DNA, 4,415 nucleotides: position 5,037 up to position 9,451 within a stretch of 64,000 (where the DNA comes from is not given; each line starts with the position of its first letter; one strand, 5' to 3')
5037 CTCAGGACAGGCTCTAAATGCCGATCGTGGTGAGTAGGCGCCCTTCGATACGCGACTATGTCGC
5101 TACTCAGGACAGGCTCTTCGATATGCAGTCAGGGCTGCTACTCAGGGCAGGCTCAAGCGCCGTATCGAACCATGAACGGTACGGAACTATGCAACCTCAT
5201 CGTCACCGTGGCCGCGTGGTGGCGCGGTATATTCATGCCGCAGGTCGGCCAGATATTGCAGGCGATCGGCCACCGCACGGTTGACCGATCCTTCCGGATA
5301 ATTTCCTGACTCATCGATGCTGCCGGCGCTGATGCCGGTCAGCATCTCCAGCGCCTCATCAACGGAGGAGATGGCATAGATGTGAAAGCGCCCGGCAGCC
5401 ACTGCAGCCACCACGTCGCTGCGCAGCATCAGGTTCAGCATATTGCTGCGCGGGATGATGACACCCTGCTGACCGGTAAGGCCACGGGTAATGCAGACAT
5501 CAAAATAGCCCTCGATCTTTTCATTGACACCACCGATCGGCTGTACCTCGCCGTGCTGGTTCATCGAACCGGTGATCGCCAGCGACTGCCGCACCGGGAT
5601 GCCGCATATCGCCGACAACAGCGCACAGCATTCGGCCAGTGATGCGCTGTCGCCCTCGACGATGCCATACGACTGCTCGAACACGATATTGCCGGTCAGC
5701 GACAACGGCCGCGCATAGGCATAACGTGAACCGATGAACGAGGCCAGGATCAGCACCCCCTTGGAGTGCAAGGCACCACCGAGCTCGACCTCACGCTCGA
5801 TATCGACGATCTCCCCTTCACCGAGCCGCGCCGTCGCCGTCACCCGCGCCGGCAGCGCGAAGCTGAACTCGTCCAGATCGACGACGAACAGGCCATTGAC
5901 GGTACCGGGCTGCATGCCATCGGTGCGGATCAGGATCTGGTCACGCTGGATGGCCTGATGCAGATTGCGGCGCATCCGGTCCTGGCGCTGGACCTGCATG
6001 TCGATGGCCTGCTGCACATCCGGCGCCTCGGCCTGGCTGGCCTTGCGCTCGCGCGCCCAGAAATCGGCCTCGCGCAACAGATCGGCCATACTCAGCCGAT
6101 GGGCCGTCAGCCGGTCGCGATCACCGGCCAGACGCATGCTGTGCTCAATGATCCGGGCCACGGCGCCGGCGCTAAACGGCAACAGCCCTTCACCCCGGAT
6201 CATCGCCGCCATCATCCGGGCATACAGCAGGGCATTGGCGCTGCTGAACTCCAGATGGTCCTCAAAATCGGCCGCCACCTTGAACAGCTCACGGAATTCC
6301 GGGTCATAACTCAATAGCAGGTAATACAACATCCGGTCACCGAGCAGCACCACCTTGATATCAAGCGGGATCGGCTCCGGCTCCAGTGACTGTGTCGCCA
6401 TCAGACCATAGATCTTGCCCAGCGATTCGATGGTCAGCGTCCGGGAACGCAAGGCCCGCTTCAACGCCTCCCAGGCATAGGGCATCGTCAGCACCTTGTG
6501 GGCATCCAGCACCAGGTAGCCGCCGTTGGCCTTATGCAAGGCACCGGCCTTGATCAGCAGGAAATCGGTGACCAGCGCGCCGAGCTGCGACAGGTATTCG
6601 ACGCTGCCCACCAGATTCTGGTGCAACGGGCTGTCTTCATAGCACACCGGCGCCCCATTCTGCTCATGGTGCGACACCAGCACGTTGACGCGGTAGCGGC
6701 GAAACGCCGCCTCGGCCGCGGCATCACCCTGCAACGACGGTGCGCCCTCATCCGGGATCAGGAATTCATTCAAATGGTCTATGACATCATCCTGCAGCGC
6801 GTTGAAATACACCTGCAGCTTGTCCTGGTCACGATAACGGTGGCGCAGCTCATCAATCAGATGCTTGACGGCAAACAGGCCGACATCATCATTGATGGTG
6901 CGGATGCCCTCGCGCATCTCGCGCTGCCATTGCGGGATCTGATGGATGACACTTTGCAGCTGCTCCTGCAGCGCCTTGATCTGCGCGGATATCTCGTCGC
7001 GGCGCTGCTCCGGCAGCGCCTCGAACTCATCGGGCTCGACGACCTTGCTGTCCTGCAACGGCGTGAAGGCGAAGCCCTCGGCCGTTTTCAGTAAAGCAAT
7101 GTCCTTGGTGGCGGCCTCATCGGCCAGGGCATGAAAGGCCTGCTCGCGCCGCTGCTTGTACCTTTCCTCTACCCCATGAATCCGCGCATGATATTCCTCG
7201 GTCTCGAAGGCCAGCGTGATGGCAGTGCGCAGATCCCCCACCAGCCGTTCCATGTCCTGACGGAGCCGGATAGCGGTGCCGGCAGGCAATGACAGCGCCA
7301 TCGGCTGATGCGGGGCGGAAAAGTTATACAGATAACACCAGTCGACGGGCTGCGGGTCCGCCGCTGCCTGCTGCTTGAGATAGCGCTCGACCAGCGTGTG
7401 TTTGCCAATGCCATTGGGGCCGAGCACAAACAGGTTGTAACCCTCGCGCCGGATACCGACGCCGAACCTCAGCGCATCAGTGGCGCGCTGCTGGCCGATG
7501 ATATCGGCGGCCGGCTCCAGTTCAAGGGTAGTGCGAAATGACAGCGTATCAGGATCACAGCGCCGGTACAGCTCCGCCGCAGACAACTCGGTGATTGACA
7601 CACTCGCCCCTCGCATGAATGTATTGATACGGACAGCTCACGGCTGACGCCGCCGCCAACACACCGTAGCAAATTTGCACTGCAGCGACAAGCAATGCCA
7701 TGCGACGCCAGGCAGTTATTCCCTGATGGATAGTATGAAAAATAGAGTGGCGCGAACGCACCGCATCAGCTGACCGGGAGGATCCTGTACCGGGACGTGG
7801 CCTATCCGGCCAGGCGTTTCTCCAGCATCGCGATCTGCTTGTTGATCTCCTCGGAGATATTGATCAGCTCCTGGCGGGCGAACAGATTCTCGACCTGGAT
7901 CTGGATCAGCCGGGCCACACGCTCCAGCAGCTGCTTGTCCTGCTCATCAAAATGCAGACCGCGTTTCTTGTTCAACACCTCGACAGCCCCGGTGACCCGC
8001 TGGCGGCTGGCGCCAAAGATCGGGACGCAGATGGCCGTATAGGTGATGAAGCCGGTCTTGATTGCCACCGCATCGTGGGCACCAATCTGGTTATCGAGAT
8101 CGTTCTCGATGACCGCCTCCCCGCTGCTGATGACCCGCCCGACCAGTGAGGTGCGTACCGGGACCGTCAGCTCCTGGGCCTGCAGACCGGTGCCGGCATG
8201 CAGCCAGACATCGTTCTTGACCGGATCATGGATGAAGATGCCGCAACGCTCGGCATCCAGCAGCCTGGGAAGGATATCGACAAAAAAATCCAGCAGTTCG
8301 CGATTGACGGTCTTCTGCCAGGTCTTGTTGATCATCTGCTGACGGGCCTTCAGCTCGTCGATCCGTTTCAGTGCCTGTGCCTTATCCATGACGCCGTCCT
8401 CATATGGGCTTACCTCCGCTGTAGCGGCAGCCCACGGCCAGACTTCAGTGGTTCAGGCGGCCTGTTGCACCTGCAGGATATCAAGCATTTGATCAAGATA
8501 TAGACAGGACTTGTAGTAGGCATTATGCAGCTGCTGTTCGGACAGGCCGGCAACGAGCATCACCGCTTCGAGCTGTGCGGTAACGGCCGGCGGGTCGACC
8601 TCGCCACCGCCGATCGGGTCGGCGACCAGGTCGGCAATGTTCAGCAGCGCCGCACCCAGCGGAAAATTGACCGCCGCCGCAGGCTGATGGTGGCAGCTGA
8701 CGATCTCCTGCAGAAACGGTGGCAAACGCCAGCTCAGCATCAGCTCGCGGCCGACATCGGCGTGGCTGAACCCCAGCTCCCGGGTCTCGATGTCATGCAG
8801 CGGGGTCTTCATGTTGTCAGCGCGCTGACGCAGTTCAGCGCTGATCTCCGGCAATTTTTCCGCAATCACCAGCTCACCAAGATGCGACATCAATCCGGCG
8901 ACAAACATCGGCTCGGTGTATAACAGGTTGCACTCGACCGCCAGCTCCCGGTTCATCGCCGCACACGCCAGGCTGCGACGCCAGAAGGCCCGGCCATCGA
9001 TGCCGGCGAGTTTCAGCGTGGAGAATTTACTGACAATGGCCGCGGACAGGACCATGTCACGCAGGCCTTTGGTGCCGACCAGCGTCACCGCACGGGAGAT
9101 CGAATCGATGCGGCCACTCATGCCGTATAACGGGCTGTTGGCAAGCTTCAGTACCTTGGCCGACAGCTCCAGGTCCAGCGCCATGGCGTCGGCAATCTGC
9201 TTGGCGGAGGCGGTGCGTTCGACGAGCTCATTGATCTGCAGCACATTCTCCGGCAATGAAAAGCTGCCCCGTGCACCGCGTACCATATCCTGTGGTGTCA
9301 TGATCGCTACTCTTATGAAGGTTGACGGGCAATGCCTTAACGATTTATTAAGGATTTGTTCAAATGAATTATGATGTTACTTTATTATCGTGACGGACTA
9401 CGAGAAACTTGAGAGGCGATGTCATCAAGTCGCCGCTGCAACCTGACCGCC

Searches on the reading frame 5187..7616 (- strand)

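Call 104: search_protein_families(library=pfam, proteins=[window:5187-7616:-], max_evalue=0.00001)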
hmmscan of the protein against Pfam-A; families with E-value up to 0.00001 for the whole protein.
window:5187-7616:- (809 aa): 4 families
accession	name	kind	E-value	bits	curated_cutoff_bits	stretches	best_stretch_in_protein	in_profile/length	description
PF13654.12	AAA_32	-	4.8e-54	182.4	21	1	321-452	2-133/133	LonB-like, AAA domain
PF20436.4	LonB_AAA-LID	-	1.7e-22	79.6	22.4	1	480-544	1-65/65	Archaeal LonB, AAA+ ATPase LID domain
PF20437.3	LonC_helical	-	1.9e-16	60.2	24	1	92-125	1-34/34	Lon-like LonC helical domain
PF05362.19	Lon_C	-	7.9e-10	39.1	21.1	1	654-758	108-201/205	Lon protease (S16) C-terminal proteolytic domain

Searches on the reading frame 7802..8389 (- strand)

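Call 104: search_protein_families(library=pfam, proteins=[window:7802-8389:-], max_evalue=0.00001)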
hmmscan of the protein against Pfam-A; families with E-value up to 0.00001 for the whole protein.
window:7802-8389:- (195 aa): 3 families
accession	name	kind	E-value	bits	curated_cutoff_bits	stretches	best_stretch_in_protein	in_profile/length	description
PF01590.32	GAF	-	1.5e-13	51.8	22.4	1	31-165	4-132/133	GAF domain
PF13185.12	GAF_2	-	4.6e-12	46.7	28.6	1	30-164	5-133/136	GAF domain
PF13492.12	GAF_3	-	3.6e-10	40.8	27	1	31-168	4-129/129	GAF domain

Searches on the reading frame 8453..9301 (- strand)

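Call 74: search_protein_families(library=pfam, proteins=[window:8453-9301:-], max_evalue=0.0001)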
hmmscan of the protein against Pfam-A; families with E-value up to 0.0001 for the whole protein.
window:8453-9301:- (282 aa): 1 family
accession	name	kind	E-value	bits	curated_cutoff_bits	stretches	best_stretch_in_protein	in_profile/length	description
PF08668.18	HDOD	-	5.7e-51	173.2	22.9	1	15-207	3-196/196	HDOD domain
